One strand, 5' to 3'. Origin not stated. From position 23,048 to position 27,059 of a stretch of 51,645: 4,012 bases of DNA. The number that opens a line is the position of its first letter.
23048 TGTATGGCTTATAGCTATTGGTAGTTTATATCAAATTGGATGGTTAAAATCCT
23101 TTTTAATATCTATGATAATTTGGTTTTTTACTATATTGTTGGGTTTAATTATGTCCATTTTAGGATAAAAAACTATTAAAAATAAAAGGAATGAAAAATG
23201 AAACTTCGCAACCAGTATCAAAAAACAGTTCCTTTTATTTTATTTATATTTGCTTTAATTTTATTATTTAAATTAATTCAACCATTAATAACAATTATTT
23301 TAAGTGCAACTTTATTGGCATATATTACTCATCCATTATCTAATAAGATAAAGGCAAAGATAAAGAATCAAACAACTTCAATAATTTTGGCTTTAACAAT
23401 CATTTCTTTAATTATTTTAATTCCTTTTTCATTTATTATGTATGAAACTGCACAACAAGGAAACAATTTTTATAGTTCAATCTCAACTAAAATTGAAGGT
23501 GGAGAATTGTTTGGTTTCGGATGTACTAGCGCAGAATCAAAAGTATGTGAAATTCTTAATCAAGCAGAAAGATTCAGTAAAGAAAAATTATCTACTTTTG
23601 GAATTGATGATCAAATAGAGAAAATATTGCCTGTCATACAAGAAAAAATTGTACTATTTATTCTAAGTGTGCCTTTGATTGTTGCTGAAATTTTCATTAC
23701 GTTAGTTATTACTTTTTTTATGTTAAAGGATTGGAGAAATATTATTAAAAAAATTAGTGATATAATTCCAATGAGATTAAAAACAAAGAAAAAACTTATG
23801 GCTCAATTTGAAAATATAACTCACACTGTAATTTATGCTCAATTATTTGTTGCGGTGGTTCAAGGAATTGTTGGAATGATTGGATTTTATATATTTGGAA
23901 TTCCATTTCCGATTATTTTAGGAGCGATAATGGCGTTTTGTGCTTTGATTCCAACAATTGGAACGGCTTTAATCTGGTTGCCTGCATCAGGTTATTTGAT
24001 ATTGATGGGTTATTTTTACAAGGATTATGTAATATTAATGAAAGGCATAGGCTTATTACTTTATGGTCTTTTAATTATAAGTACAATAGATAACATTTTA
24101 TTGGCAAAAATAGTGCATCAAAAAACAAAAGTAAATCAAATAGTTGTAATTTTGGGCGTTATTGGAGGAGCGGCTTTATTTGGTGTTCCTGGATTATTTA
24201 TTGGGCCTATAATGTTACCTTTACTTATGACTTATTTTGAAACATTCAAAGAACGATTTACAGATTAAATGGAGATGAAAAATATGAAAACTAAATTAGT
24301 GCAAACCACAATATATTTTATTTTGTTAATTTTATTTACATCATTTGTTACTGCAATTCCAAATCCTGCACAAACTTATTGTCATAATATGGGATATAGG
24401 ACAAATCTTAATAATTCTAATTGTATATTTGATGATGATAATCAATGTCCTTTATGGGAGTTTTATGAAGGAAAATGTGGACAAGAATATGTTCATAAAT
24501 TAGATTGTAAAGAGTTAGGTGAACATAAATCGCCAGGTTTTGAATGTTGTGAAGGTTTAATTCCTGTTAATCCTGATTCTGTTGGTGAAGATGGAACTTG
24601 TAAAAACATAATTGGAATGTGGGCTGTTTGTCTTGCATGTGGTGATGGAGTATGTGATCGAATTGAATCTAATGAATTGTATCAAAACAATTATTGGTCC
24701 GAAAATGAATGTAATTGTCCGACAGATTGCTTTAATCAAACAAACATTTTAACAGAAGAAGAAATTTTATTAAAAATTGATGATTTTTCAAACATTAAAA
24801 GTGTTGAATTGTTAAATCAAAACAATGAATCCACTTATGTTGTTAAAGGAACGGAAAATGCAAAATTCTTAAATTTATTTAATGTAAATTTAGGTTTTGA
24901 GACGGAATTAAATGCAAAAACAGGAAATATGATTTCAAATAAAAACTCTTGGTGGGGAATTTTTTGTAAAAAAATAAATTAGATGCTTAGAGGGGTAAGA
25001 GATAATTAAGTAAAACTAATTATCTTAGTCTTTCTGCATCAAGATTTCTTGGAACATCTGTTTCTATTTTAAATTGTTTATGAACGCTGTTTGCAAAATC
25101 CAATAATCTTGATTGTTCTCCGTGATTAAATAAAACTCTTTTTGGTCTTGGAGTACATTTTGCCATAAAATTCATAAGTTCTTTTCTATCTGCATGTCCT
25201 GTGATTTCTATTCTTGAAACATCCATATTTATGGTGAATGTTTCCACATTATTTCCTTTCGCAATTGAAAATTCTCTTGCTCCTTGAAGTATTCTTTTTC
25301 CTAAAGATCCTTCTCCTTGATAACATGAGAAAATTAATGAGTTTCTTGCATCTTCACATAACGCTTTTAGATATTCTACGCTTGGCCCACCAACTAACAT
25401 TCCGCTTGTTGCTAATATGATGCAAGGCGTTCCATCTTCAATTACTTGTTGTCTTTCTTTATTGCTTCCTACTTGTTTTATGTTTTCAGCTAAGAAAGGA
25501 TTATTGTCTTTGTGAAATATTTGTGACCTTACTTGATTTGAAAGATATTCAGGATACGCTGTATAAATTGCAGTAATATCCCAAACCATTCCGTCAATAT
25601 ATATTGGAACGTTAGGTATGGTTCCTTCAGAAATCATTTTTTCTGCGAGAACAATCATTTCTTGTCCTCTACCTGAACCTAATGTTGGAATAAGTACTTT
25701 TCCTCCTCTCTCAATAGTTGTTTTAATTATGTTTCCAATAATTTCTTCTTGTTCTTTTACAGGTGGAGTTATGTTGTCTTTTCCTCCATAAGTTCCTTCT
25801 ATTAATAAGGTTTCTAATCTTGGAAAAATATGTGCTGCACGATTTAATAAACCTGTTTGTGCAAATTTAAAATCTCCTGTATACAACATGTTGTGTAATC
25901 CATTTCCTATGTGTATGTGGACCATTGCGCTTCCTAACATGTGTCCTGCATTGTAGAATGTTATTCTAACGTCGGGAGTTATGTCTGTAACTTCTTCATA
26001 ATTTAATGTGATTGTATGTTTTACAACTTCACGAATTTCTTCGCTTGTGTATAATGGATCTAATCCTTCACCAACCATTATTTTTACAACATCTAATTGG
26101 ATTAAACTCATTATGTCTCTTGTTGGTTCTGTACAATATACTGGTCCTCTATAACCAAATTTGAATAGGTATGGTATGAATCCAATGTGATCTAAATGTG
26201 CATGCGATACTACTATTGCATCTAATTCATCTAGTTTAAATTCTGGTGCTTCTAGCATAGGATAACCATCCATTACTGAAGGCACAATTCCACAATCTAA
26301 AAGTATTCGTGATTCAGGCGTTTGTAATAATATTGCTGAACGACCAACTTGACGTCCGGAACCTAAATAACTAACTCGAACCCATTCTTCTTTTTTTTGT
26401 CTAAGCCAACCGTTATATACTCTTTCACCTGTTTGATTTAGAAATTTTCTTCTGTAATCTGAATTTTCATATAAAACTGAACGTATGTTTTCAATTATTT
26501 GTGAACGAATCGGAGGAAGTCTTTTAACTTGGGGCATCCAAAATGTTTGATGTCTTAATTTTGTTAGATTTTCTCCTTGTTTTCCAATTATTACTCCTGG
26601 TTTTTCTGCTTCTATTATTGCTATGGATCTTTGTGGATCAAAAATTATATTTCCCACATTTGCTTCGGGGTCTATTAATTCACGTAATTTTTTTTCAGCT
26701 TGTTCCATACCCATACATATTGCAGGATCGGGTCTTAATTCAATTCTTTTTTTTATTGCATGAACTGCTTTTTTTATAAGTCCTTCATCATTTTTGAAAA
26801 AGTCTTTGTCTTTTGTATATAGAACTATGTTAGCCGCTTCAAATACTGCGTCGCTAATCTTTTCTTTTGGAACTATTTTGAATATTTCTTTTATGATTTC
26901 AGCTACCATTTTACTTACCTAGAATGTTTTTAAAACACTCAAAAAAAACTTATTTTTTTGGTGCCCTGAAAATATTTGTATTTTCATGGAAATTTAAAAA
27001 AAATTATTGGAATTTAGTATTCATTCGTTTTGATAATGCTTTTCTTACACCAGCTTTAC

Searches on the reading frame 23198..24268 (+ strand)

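Call 71: search_protein_families(library=pfam, proteins=[window:23198-24268:+])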
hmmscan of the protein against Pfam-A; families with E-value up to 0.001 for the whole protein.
window:23198-24268:+ (356 aa): 1 family
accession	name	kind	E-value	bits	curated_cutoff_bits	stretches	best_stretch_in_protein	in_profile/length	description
PF01594.21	AI-2E_transport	-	4.2e-44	151.5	34.3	1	13-348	7-324/327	AI-2E family transporter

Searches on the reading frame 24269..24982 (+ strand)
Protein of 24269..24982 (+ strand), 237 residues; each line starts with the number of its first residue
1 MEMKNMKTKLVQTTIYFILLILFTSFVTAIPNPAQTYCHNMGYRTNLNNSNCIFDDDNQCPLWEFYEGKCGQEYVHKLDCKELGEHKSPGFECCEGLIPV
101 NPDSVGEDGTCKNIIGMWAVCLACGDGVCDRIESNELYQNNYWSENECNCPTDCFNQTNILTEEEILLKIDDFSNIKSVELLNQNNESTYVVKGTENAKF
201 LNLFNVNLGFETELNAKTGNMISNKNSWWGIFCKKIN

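Call 71: search_protein_families(library=pfam, proteins=[window:24269-24982:+])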
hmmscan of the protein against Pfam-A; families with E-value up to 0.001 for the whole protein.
window:24269-24982:+ (237 aa): 1 family
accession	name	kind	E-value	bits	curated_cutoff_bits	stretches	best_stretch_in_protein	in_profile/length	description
PF03891.20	DUF333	-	0.00057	20.6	25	1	30-68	2-46/47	Domain of unknown function (DUF333)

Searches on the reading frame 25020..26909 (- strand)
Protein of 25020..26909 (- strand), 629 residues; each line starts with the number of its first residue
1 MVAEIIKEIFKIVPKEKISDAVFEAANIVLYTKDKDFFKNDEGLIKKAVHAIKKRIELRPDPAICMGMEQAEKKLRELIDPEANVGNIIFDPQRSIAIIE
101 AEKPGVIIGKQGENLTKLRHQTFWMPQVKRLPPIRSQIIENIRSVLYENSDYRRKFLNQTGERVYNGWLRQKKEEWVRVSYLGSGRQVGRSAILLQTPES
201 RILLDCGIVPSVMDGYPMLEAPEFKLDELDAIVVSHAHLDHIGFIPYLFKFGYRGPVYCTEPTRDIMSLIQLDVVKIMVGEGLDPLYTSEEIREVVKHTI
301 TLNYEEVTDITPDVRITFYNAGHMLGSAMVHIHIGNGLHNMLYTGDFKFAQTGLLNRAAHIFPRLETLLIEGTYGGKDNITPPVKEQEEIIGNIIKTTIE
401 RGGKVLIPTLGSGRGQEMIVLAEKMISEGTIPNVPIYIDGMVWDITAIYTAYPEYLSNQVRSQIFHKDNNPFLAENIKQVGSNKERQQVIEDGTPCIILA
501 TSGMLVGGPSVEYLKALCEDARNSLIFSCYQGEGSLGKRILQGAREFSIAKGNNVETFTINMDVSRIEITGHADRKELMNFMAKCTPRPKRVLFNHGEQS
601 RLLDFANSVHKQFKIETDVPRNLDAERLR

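Call 71: search_protein_families(library=pfam, proteins=[window:25020-26909:-])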
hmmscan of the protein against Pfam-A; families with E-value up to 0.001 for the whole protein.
window:25020-26909:- (629 aa): 7 families
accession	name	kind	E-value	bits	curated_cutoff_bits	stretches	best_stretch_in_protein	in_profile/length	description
PF10996.14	Beta-Casp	-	3.5e-30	105.4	27.7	1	416-540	2-120/120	Beta-Casp domain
PF16661.11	Lactamase_B_6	-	9.3e-18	64.7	27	1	194-359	1-174/193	Metallo-beta-lactamase superfamily domain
PF17214.9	KH_TffA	-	9.7e-15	54.8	22.6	1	3-64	5-67/68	Transcription termination factor FttA, KH domain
PF07521.17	RMMBL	-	1.3e-12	48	21.6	1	560-620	4-63/63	Zn-dependent metallo-hydrolase RNA specificity domain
PF00753.33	Lactamase_B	-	2.3e-12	47.7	22.7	1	188-351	4-154/196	Metallo-beta-lactamase superfamily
PF12706.13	Lactamase_B_2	-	2.1e-09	37.7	27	1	201-374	2-166/200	Beta-lactamase superfamily domain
PF07650.23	KH_2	-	1.3e-05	25.3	22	1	82-121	12-53/78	KH domain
